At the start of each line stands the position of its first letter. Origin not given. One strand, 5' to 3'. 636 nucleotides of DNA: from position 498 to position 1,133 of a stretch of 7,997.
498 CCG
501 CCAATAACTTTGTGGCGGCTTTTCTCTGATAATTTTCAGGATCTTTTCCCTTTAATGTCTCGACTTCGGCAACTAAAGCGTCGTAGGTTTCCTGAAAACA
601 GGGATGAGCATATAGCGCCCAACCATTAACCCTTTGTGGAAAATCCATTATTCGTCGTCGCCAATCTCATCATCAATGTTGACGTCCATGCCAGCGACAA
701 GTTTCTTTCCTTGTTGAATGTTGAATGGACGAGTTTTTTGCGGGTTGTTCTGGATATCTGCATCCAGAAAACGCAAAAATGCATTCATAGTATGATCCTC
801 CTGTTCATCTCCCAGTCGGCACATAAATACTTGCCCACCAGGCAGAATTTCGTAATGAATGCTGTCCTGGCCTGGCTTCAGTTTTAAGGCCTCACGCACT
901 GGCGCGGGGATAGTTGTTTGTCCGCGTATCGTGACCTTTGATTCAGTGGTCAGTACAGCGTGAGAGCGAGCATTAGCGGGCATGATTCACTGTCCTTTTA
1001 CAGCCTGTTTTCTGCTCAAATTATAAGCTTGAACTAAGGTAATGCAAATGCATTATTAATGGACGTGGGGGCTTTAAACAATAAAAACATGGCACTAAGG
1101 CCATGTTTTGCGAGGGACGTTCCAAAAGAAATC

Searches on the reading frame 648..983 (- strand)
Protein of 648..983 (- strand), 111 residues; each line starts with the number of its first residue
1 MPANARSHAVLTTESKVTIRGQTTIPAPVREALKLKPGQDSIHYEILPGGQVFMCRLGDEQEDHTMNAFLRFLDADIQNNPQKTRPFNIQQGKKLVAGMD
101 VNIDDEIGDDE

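Call 24: find_homologous_proteins(query=window:648-983:-, max_evalue=0.00001)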
Query window:648-983:- (111 aa): 127 proteins with E <= 0.00001 among 132 candidates; the best 120 are listed.
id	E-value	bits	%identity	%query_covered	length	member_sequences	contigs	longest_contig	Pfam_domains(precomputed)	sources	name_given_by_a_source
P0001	1.4e-67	242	99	100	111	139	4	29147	PF15937.11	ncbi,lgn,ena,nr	ncbi:type II toxin-antitoxin system antitoxin PrlF [Escherichia coli]|nr:type II toxin-antitoxin sys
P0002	1.4e-66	239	98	100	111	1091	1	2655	PF15937.11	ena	-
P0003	2.7e-66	238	97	100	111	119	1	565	PF15937.11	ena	-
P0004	1.4e-65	236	97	100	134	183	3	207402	PF15937.11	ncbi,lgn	-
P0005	7.5e-65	233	88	100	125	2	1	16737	PF15937.11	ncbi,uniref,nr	ncbi:antitoxin of the SohA(PrlF)-YhaV toxin-antitoxin system [Escherichia coli]|uniref:type II toxin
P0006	2.0e-64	232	93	100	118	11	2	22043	PF15937.11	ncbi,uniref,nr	ncbi:type II toxin-antitoxin system PrlF family antitoxin [Escherichia coli]|uniref:type II toxin-an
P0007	3.8e-63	228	95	99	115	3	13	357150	PF15937.11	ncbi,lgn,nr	ncbi:type II toxin-antitoxin system antitoxin PrlF [Escherichia coli]|nr:type II toxin-antitoxin sys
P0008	8.2e-62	224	81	100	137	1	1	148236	PF15937.11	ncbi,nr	ncbi:type II toxin-antitoxin system PrlF family antitoxin [Escherichia coli]|nr:type II toxin-antito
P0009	6.9e-59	214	91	100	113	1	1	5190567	PF15937.11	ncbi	ncbi:type II toxin-antitoxin system PrlF family antitoxin [Escherichia coli]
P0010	2.5e-58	213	99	88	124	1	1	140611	PF15937.11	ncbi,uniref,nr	ncbi:type II toxin-antitoxin system PrlF family antitoxin [Escherichia coli]|uniref:type II toxin-an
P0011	3.0e-58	212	88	100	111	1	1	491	PF15937.11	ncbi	-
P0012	2.4e-57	209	90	100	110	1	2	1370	PF15937.11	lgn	-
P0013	3.1e-57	209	91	97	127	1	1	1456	PF15937.11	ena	-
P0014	3.4e-57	209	92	100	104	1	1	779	PF15937.11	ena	-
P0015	3.0e-56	206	88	100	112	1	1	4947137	PF15937.11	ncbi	-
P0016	6.7e-56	205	90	100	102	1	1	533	PF15937.11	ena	-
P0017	1.2e-55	204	87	100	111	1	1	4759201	PF15937.11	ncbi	ncbi:type II toxin-antitoxin system PrlF family antitoxin [Escherichia coli]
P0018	1.6e-54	200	89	100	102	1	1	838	PF15937.11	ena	-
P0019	1.2e-53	197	89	92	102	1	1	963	PF15937.11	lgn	-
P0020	1.4e-53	197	84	100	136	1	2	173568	PF15937.11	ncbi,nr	ncbi:TPA: type II toxin-antitoxin system PrlF family antitoxin, partial [Escherichia coli]|nr:type I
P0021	1.4e-53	197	84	100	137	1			PF15937.11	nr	nr:type II toxin-antitoxin system PrlF family antitoxin [Escherichia coli] ELJ0522110.1 type II toxi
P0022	1.4e-53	197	84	100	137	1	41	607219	PF15937.11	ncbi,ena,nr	ncbi:type II toxin-antitoxin system PrlF family antitoxin [Escherichia coli]|nr:type II toxin-antito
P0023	1.4e-53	197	84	100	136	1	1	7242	PF15937.11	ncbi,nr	ncbi:type II toxin-antitoxin system PrlF family antitoxin, partial [Escherichia coli]|nr:type II tox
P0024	1.6e-53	197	89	93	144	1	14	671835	PF15937.11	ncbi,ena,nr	ncbi:TPA: type II toxin-antitoxin system PrlF family antitoxin [Escherichia coli]|nr:type II toxin-a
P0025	1.8e-53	197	89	93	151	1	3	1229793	PF15937.11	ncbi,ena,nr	ncbi:type II toxin-antitoxin system PrlF family antitoxin [Escherichia coli]|nr:type II toxin-antito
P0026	1.8e-53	197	98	83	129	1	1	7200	PF15937.11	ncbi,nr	ncbi:type II toxin-antitoxin system PrlF family antitoxin, partial [Shigella sonnei]|nr:type II toxi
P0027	1.8e-53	197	98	83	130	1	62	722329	PF15937.11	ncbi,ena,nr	ncbi:type II toxin-antitoxin system PrlF family antitoxin [Escherichia coli]|nr:type II toxin-antito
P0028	5.2e-53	195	83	100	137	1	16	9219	PF15937.11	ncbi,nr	ncbi:putative regulator PrlF [Shigella sonnei]|nr:type II toxin-antitoxin system PrlF family antitox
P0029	6.0e-53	195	88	93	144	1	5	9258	PF15937.11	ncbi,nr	ncbi:type II toxin-antitoxin system PrlF family antitoxin [Shigella sonnei]|nr:type II toxin-antitox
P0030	6.6e-53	195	88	93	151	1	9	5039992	PF15937.11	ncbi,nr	ncbi:putative regulator PrlF [Shigella sonnei]|nr:type II toxin-antitoxin system PrlF family antitox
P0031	6.8e-53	195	97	83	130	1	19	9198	PF15937.11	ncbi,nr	ncbi:putative regulator PrlF [Shigella sonnei]|nr:type II toxin-antitoxin system PrlF family antitox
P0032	8.4e-53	195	88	93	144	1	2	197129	PF15937.11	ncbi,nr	ncbi:type II toxin-antitoxin system PrlF family antitoxin [Escherichia coli]|nr:type II toxin-antito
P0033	2.5e-52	193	88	93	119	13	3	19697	PF15937.11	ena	-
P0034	4.8e-52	192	97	83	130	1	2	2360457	PF15937.11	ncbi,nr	ncbi:antitoxin PrlF [Escherichia coli KTE35]|nr:antitoxin PrlF [Escherichia coli KTE35] EOU89232.1 a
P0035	4.8e-52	192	97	83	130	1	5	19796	PF15937.11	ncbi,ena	-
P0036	1.5e-51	191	87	93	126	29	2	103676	PF15937.11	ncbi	-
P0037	2.5e-51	190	96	83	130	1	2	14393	PF15937.11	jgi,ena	jgi:antitoxin PrlF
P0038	1.1e-50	188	93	85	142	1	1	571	PF15937.11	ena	-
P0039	3.0e-50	187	93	82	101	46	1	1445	PF15937.11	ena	-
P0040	7.1e-50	185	77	100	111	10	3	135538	PF15937.11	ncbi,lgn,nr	ncbi:type II toxin-antitoxin system PrlF family antitoxin [Enterobacteriaceae bacterium G50]|nr:type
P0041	2.0e-49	184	86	100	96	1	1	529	PF15937.11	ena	-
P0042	1.8e-48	181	98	77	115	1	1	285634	PF15937.11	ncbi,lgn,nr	ncbi:type II toxin-antitoxin system PrlF family antitoxin [Escherichia coli]|nr:type II toxin-antito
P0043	3.5e-47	177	82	100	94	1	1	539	PF15937.11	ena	-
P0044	5.0e-46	173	99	71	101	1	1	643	PF15937.11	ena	-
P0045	9.3e-46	172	96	75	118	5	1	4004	PF15937.11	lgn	-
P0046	4.3e-45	170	80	100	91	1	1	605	PF15937.11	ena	-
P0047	3.2e-43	164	97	71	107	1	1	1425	PF15937.11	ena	-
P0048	3.3e-43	164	94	76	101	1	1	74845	PF15937.11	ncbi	-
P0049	1.6e-42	162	99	68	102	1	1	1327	PF15937.11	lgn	-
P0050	5.9e-42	160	96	69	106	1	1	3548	PF15937.11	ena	-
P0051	6.6e-42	160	100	68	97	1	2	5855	PF15937.11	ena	-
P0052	1.6e-41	158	89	69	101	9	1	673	PF15937.11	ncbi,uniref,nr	ncbi:type II toxin-antitoxin system PrlF family antitoxin [Shigella sonnei]|uniref:type II toxin-ant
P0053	1.9e-41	158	69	100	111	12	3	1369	PF15937.11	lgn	-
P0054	6.6e-41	156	76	68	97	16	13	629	PF15937.11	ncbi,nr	ncbi:type II toxin-antitoxin system PrlF family antitoxin, partial [Shigella sonnei]|nr:type II toxi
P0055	7.7e-41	156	97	68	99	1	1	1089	PF15937.11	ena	-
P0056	6.6e-40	153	95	68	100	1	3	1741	PF15937.11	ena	-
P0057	3.3e-39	151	92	70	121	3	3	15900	PF15937.11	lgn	-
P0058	3.5e-39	151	87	75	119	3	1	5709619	PF15937.11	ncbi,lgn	-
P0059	2.1e-38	148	86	75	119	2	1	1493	PF15937.11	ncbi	-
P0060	3.1e-38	148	96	66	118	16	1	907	PF15937.11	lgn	-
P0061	4.3e-38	147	87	75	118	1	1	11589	PF15937.11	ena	-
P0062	4.9e-38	147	86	72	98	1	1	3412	PF15937.11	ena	-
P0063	6.2e-38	147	96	66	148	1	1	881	PF15937.11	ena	-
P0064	9.3e-38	146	69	100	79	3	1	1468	PF15937.11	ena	-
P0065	6.2e-37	144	86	75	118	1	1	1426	PF15937.11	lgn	-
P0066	7.7e-37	143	63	100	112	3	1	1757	PF15937.11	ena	-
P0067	8.4e-37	143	83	75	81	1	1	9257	PF15937.11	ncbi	ncbi:type II toxin-antitoxin system PrlF family antitoxin [Escherichia coli]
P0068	1.9e-36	142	94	65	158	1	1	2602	PF15937.11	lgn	-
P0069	2.1e-36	142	59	100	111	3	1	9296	PF15937.11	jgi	-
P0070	3.7e-36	141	87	75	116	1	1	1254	PF15937.11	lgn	-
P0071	1.0e-35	140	61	100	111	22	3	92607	PF15937.11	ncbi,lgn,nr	ncbi:type II toxin-antitoxin system PrlF family antitoxin [Salmonella enterica]|nr:type II toxin-ant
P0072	1.1e-34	136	97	59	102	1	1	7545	PF15937.11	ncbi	-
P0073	1.2e-34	136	59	100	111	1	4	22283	PF15937.11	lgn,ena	-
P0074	3.2e-34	135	100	58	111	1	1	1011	PF15937.11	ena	-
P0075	5.6e-34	134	80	72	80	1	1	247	PF15937.11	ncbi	ncbi:type II toxin-antitoxin system PrlF family antitoxin, partial [Escherichia coli]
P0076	1.3e-33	133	58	100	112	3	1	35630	PF15937.11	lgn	-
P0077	1.3e-33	133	60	100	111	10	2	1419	PF15937.11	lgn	-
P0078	2.7e-33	132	83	68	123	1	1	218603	PF15937.11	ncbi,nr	ncbi:htrA suppressor protein [Shigella sonnei 53G]|nr:htrA suppressor protein [Shigella sonnei 53G]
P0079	5.3e-33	131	57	100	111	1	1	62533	PF15937.11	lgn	-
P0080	9.3e-33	130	79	59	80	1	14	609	PF15937.11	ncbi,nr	ncbi:type I deoxyribonuclease HsdR [Shigella sonnei]|nr:type I deoxyribonuclease HsdR [Shigella sonn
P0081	7.5e-32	127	85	67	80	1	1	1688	PF15937.11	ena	-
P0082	1.2e-30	124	78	66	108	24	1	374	PF15937.11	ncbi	ncbi:type II toxin-antitoxin system PrlF family antitoxin, partial [Shigella sonnei]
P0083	1.3e-30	123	100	54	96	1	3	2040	PF15937.11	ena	-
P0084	1.9e-30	123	78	66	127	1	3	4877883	PF15937.11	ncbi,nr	ncbi:deoxyribonuclease HsdR [Shigella sonnei]|nr:deoxyribonuclease HsdR [Escherichia coli] EFH827990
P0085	2.1e-30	123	78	66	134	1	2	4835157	PF15937.11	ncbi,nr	ncbi:deoxyribonuclease HsdR [Shigella sonnei]|nr:deoxyribonuclease HsdR [Shigella sonnei] EFY5315260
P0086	2.2e-30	123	78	66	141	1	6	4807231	PF15937.11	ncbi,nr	ncbi:deoxyribonuclease HsdR [Shigella sonnei]|nr:deoxyribonuclease HsdR [Shigella sonnei] EJZ6553112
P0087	1.2e-29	120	81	62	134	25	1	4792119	PF15937.11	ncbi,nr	ncbi:deoxyribonuclease HsdR [Shigella sonnei]|nr:deoxyribonuclease HsdR [Shigella sonnei]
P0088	1.5e-29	120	97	55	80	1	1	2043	PF15937.11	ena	-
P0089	1.7e-29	120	100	52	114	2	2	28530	PF15937.11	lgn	-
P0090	2.2e-29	119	82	61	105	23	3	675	PF15937.11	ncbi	ncbi:type II toxin-antitoxin system PrlF family antitoxin, partial [Shigella sonnei]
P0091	2.8e-29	119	82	61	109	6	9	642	PF15937.11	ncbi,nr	ncbi:deoxyribonuclease HsdR, partial [Shigella sonnei]|nr:deoxyribonuclease HsdR [Shigella sonnei] E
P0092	6.3e-28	115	93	55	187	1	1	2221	PF11663.15,PF15937.11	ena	-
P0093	8.5e-28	114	96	51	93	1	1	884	PF15937.11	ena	-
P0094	3.3e-26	109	77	51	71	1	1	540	PF15937.11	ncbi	ncbi:type II toxin-antitoxin system PrlF family antitoxin, partial [Shigella sonnei]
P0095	6.0e-26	108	81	58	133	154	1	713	PF15937.11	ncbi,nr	ncbi:hypothetical protein C1B50_004595, partial [Shigella sonnei]|nr:hypothetical protein [Shigella 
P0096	4.5e-25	106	51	100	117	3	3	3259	PF15937.11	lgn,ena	-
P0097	5.6e-25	105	70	75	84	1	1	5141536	PF15937.11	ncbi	ncbi:type II toxin-antitoxin system PrlF family antitoxin [Escherichia coli]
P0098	1.4e-24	104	69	75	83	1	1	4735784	PF15937.11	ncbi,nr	ncbi:type II toxin-antitoxin system PrlF family antitoxin [Escherichia coli]|nr:type II toxin-antito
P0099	2.1e-24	103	57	100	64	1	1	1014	PF15937.11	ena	-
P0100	8.9e-24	101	100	46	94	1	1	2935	PF15937.11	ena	-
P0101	2.7e-23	100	98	47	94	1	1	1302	PF15937.11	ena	-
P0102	1.8e-22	97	83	53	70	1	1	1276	PF15937.11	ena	-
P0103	7.6e-21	92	87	50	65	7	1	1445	PF15937.11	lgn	-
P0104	7.7e-20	89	100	42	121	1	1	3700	PF09992.15,PF15937.11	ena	-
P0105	1.7e-19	88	87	50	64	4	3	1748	PF15937.11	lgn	-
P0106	3.3e-18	84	56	41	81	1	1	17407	PF15937.11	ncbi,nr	ncbi:hypothetical protein AW008_14855 [Shigella sonnei]|nr:hypothetical protein AW008_14855 [Shigell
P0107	1.2e-17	82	54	41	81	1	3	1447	PF15937.11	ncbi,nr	ncbi:hypothetical protein GFK39_23155 [Escherichia coli]|nr:hypothetical protein [Escherichia coli] 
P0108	1.6e-17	81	50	41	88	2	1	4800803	PF15937.11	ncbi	-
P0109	1.3e-16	78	98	38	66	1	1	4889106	PF15937.11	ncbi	-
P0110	4.4e-15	73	100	35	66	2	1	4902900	PF15937.11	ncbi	-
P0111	1.2e-14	72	89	40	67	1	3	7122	PF15937.11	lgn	-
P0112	1.3e-14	72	98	36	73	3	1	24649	PF15937.11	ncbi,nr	ncbi:hypothetical protein ELT21_21380 [Escherichia coli]|nr:hypothetical protein ELT21_21380 [Escher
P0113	6.4e-14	70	73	50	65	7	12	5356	PF15937.11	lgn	-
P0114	2.4e-13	68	71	50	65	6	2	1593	PF15937.11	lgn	-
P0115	1.8e-12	65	69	50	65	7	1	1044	PF15937.11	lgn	-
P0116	2.1e-12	65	88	37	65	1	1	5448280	PF15937.11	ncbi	-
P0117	3.3e-12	64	70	50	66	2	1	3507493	PF15937.11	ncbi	-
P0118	3.4e-12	64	100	32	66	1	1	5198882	PF15937.11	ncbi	-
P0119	4.9e-12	64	67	50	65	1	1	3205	PF15937.11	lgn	-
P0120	6.4e-12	63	70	45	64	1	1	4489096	PF15937.11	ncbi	ncbi:hypothetical protein ACNKHU_19320 [Shigella flexneri]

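Call 26: find_related_loci(query=A1, collection=genome_contigs, flank=2500)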
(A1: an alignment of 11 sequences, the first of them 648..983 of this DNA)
Query A1 (111 aa) in genome_contigs; peptide patterns used: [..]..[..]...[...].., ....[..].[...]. (x = any residue, [..] = any of these).
72 stretches matched a pattern; 19 encode a relative of the query (tblastn E <= 1e-3); 19 distinct loci.
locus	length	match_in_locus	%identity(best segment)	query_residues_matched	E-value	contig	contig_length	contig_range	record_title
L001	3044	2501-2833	97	1-111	3e-72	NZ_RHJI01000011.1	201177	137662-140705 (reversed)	Escherichia sp. E1V33 1V33_11_consensus, whole genome shotgun sequence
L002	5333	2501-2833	96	1-111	3e-71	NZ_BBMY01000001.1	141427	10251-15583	Escherichia albertii NBRC 107761 = DSM 17582 strain NBRC 107761, whole genome shotgun sequence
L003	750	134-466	96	1-111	1e-77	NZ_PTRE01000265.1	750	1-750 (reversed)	Escherichia sp. MOD1-EC7003 MOD1-EC7003_266_length_750_cov_113, whole genome shotgun sequence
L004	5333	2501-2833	95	1-111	6e-71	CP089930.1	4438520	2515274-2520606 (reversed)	Escherichia coli strain E69 chromosome, complete genome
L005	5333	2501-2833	67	1-111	7e-48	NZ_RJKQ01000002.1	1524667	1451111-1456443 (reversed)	Enterobacter sp. BIGb0383 Ga0304806_102, whole genome shotgun sequence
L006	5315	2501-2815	75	1-105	9e-48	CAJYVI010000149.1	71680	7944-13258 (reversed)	MAG: uncultured Pseudocitrobacter sp. isolate SP260_1_metabat2_genome_mining.39 genome assembly, contig: k127_41951, who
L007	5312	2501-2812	56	1-103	5e-36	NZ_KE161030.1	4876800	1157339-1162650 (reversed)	Cedecea davisae DSM 4568 Scaffold0, whole genome shotgun sequence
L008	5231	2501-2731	66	11-87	3e-32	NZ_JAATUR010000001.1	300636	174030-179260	Escherichia coli strain SCPM-O-B-8794 1length=300636, whole genome shotgun sequence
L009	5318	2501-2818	45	11-111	8e-26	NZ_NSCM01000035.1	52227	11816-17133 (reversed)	Photorhabdus bodei strain LJ24-63 LJ_63_scf0035, whole genome shotgun sequence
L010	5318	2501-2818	47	11-111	1e-25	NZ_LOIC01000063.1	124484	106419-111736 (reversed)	Photorhabdus namnaonensis strain PB45.5 Phpb_contig000064, whole genome shotgun sequence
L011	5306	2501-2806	46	14-111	2e-25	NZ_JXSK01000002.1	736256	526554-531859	Photorhabdus luminescens subsp. luminescens strain DSM 3368 Contig002, whole genome shotgun sequence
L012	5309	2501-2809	46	14-111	3e-25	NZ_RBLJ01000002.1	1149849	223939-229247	Photorhabdus asymbiotica strain DSM 15149 Ga0236268_12, whole genome shotgun sequence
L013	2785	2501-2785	46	14-104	2e-24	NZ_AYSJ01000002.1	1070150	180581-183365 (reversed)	Photorhabdus khanii NC19 PTE_gnl_UNH_Scaf_2.2, whole genome shotgun sequence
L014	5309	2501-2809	45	14-111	3e-24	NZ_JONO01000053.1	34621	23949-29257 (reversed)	Photorhabdus australis DSM 17609 BO26DRAFT_scaffold00048.48_C, whole genome shotgun sequence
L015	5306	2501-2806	43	14-111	1e-21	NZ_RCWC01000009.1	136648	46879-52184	Photorhabdus noenieputensis strain DSM 25462 scaffold_0009, whole genome shotgun sequence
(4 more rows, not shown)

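Call 29: search_dna_similar(query=window:648-983:-, collection=plasmids, mode=protein, max_rows=40, rows=spread, max_evalue=0.0001)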
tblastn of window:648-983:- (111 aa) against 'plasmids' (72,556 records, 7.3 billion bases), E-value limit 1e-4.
Records with a match: 318; places in all: 322; records where one place covers at least 80% of the query: 303.
Best place of each record, by identity: >=99% 4; 60-80% 1; <60% 313.
By first word of the organism name: Pseudosulfitobacter 81; Pantoea 34; Phaeobacter 30; Escherichia 27; Acetobacter 19; Bradyrhizobium 17; Citrobacter 13; Sulfitobacter 12; Paracoccus 9; Enterobacter 8; and 40 more.
By predicted mobility (MOB-suite, as given by PLSDB): conjugative 177; non-mobilizable 125; mobilizable 16.
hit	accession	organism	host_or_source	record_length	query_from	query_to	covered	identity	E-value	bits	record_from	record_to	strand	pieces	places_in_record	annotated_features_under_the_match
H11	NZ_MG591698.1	Escherichia coli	Homo sapiens,feces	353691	1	111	100%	100.0%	1e-69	231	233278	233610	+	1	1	prlF: type II toxin-antitoxin system antitoxin PrlF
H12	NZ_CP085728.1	Citrobacter freundii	Homo sapiens,rectal swab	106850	11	110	90%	47.6%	1e-21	95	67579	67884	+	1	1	type II toxin-antitoxin system PrlF family antitoxin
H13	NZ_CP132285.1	Citrobacter youngae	whole organism,sewage sludge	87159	11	109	89%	47.1%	4e-21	94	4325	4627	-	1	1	type II toxin-antitoxin system PrlF family antitoxin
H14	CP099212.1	Escherichia coli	culture,Pooled soil sample collected ...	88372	11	110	90%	45.6%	4e-20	91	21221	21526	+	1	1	type II toxin-antitoxin system PrlF family antitoxin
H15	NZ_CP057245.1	Escherichia fergusonii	culture,Pooled sheep faecal samples ...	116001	11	110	90%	45.6%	4e-20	91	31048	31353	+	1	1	type II toxin-antitoxin system PrlF family antitoxin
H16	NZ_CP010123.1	Escherichia coli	cow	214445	11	110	90%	45.6%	4e-20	91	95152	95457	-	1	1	type II toxin-antitoxin system PrlF family antitoxin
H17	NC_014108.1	Enterobacter cloacae subsp. cloacae ATCC 13047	-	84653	11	110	90%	45.6%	7e-20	90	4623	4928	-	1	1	type II toxin-antitoxin system PrlF family antitoxin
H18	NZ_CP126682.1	Pantoea agglomerans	mixed culture,Flour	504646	11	111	91%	42.9%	4e-17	82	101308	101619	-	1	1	type II toxin-antitoxin system PrlF family antitoxin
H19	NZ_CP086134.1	Pantoea agglomerans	Humulus lupulus,fresh green hop cones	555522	11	111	91%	42.9%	5e-17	82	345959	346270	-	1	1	type II toxin-antitoxin system PrlF family antitoxin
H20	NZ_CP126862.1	Enterobacter hormaechei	Homo sapiens,isolated bacterial ...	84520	9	110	92%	41.9%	1e-15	78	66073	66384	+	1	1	type II toxin-antitoxin system PrlF family antitoxin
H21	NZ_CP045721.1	Pantoea eucalypti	eucalypti of Eucalyptus,cell ...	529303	11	111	91%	41.9%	6e-16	79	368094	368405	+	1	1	type II toxin-antitoxin system PrlF family antitoxin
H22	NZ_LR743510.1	Methylobacterium bullatum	-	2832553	9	110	92%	38.7%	3e-11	65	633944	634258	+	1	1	none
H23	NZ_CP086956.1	Pseudosulfitobacter pseudonitzschiae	Skeletonema costatum,The surface ...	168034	15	104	81%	42.9%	1e-11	67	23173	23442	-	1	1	type II toxin-antitoxin system PrlF family antitoxin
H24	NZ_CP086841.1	Pseudosulfitobacter pseudonitzschiae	Trieres chinensis,The surface seawater ...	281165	15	104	81%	42.9%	1e-11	67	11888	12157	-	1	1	type II toxin-antitoxin system PrlF family antitoxin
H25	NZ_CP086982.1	Pseudosulfitobacter pseudonitzschiae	Skeletonema costatum,The surface ...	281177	15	104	81%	42.9%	1e-11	67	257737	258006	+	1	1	type II toxin-antitoxin system PrlF family antitoxin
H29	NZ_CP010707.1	Phaeobacter inhibens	cell culture,algae aquaculture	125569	15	104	81%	41.8%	2e-11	66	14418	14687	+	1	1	type II toxin-antitoxin system PrlF family antitoxin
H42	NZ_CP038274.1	Legionella israelensis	cell culture,water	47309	7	111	95%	34.3%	6e-11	64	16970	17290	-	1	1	type II toxin-antitoxin system PrlF family antitoxin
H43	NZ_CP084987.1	Klebsiella pneumoniae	Homo sapiens,blood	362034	23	110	79%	40.7%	2e-11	66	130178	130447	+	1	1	type II toxin-antitoxin system PrlF family antitoxin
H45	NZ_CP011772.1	Croceicoccus naphthovorans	-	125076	15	110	86%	36.4%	1e-8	58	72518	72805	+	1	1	type II toxin-antitoxin system PrlF family antitoxin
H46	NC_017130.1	Acetobacter pasteurianus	-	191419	10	110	91%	34.0%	2e-6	52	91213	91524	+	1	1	type II toxin-antitoxin system PrlF family antitoxin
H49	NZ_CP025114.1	Bradyrhizobium sp. SK17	whole organism,agricultural soil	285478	5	111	96%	30.4%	1e-7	55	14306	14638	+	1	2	type II toxin-antitoxin system PrlF family antitoxin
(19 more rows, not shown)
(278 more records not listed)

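Call 30: get_annotated_region(hit=H12, flank=600)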
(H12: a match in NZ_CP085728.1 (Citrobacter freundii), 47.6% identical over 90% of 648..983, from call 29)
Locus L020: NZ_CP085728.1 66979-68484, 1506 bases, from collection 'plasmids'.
description: Citrobacter freundii strain 56415CZ plasmid p56415CZ_VIM, complete sequence
organism: Citrobacter freundii (NCBI taxid 546)
taxonomy: Bacteria; Pseudomonadota; Gammaproteobacteria; Enterobacterales; Enterobacteriaceae; Citrobacter; Citrobacter freundii
host: -; source: Homo sapiens,rectal swab; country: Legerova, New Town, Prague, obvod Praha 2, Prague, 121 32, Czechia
typing (MOB-suite, as given by PLSDB): non-mobilizable; mating-pair formation MPF_F
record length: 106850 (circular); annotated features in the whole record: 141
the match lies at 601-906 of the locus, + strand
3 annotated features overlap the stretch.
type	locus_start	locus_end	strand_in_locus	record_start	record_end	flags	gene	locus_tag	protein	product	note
CDS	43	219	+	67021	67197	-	vapB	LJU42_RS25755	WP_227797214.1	type II toxin-antitoxin system VapB family antitoxin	-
CDS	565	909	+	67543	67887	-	-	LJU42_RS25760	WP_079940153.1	type II toxin-antitoxin system PrlF family antitoxin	-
CDS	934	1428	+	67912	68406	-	-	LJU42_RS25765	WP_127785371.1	type II toxin-antitoxin system YhaV family toxin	-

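Call 31: get_annotated_region(hit=H14, flank=600)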
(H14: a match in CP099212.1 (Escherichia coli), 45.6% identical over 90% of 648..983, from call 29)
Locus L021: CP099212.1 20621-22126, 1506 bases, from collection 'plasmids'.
description: Escherichia coli strain RHB16-SO-C08 plasmid unnamed3, complete sequence
organism: Escherichia coli (NCBI taxid 562)
taxonomy: Bacteria; Pseudomonadota; Gammaproteobacteria; Enterobacterales; Enterobacteriaceae; Escherichia; Escherichia coli
host: -; source: culture,Pooled soil sample collected from floor of pig farm; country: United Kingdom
typing (MOB-suite, as given by PLSDB): conjugative; replicon IncFIA,IncFII; relaxase MOBF; mating-pair formation MPF_F
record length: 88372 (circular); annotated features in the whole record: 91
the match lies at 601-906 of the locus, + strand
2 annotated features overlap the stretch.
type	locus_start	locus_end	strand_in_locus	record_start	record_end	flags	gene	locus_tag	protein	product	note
CDS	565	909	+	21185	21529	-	-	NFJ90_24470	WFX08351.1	type II toxin-antitoxin system PrlF family antitoxin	-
CDS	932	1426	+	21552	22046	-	-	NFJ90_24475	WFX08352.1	type II toxin-antitoxin system YhaV family toxin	-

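Call 32: get_annotated_region(hit=H18, flank=600)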
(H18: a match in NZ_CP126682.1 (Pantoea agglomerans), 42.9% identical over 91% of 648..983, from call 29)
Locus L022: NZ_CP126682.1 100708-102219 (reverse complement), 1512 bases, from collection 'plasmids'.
description: Pantoea agglomerans strain FL1 plasmid unnamed1, complete sequence
organism: Pantoea agglomerans (NCBI taxid 549)
taxonomy: Bacteria; Pseudomonadota; Gammaproteobacteria; Enterobacterales; Erwiniaceae; Pantoea; Pantoea agglomerans
host: -; source: mixed culture,Flour; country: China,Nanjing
typing (MOB-suite, as given by PLSDB): non-mobilizable; replicon rep_cluster_1232
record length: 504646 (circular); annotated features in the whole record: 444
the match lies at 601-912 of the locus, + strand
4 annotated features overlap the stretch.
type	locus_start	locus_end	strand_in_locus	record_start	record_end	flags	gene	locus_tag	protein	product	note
CDS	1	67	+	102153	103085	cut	malM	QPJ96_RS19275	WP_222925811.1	maltose operon protein MalM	GO:0008643 - carbohydrate transport [Evidence IEA]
CDS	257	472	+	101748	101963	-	-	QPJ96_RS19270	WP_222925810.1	type II toxin-antitoxin system Phd/YefM family antitoxin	-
CDS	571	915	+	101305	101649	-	-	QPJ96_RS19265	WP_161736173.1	type II toxin-antitoxin system PrlF family antitoxin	GO:0001558 - regulation of cell growth [Evidence IEA]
CDS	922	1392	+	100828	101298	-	-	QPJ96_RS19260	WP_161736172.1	type II toxin-antitoxin system YhaV family toxin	-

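Call 33: get_annotated_region(hit=H20, flank=600)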
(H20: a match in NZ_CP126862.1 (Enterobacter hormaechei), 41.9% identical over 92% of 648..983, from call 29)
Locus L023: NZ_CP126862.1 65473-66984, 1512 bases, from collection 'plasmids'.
description: Enterobacter hormaechei strain Ehh_6 plasmid pEh6_1, complete sequence
organism: Enterobacter hormaechei (NCBI taxid 158836)
taxonomy: Bacteria; Pseudomonadota; Gammaproteobacteria; Enterobacterales; Enterobacteriaceae; Enterobacter; Enterobacter hormaechei
host: -; source: Homo sapiens,isolated bacterial culture,upper respiratory tract; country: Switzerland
typing (MOB-suite, as given by PLSDB): non-mobilizable; mating-pair formation MPF_F
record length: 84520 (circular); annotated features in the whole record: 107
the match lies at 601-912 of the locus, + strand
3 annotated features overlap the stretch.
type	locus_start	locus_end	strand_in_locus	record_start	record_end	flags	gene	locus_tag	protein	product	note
CDS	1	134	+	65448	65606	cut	-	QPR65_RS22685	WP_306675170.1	hypothetical protein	-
CDS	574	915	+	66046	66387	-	-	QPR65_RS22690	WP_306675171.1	type II toxin-antitoxin system PrlF family antitoxin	-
CDS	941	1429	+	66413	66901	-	-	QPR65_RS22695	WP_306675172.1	type II toxin-antitoxin system YhaV family toxin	-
